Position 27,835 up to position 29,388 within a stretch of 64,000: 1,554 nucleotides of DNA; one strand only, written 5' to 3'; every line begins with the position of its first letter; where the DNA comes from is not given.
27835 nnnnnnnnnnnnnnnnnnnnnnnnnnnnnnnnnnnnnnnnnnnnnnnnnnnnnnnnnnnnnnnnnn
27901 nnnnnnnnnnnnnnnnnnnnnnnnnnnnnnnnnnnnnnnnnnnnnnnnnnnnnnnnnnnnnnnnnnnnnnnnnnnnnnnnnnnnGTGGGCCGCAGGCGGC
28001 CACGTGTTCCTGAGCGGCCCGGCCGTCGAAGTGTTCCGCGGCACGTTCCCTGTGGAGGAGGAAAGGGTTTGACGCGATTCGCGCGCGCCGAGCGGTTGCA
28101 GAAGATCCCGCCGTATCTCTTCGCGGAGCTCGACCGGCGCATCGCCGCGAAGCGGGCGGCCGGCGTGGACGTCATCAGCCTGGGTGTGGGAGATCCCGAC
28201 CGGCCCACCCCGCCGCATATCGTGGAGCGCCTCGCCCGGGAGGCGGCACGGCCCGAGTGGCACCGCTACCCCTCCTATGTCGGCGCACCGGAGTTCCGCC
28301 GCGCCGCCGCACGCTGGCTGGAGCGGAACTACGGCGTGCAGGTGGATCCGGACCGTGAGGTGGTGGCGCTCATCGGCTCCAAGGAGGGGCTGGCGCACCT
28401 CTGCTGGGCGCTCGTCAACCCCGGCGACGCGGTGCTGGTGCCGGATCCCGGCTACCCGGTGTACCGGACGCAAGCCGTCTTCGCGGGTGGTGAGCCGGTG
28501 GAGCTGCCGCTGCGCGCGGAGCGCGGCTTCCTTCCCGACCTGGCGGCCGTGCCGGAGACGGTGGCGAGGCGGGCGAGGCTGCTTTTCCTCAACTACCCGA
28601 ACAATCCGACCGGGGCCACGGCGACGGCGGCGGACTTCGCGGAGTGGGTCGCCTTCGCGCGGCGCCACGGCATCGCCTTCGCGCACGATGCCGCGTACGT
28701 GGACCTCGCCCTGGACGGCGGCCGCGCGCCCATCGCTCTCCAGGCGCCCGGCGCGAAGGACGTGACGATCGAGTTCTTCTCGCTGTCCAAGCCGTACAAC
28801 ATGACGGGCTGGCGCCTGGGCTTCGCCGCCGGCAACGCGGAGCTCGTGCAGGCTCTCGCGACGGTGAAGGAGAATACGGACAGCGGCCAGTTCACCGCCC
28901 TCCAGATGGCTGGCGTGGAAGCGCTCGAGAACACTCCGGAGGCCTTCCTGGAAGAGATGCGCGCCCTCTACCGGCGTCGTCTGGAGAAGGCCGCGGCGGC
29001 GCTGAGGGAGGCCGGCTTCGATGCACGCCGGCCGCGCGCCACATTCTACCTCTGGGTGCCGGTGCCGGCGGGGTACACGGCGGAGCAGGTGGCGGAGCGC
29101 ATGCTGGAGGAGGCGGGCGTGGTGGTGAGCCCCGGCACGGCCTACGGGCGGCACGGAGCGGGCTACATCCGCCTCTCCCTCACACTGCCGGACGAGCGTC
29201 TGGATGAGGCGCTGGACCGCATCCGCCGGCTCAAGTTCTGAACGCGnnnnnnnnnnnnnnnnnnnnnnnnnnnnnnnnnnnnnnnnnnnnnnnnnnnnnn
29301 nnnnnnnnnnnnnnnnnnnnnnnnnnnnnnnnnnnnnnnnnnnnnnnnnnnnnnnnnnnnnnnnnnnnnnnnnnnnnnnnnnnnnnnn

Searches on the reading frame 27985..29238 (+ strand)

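Call 64: search_protein_families(library=pfam, proteins=[window:27985-29238:+], max_evalue=0.00001)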
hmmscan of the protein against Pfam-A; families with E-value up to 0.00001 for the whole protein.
window:27985-29238:+ (418 aa): 1 family
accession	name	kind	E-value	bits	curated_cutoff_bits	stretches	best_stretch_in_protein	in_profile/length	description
PF00155.27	Aminotran_1_2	-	2.7e-68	231.2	19.7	1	62-413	2-361/361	Aminotransferase class I and II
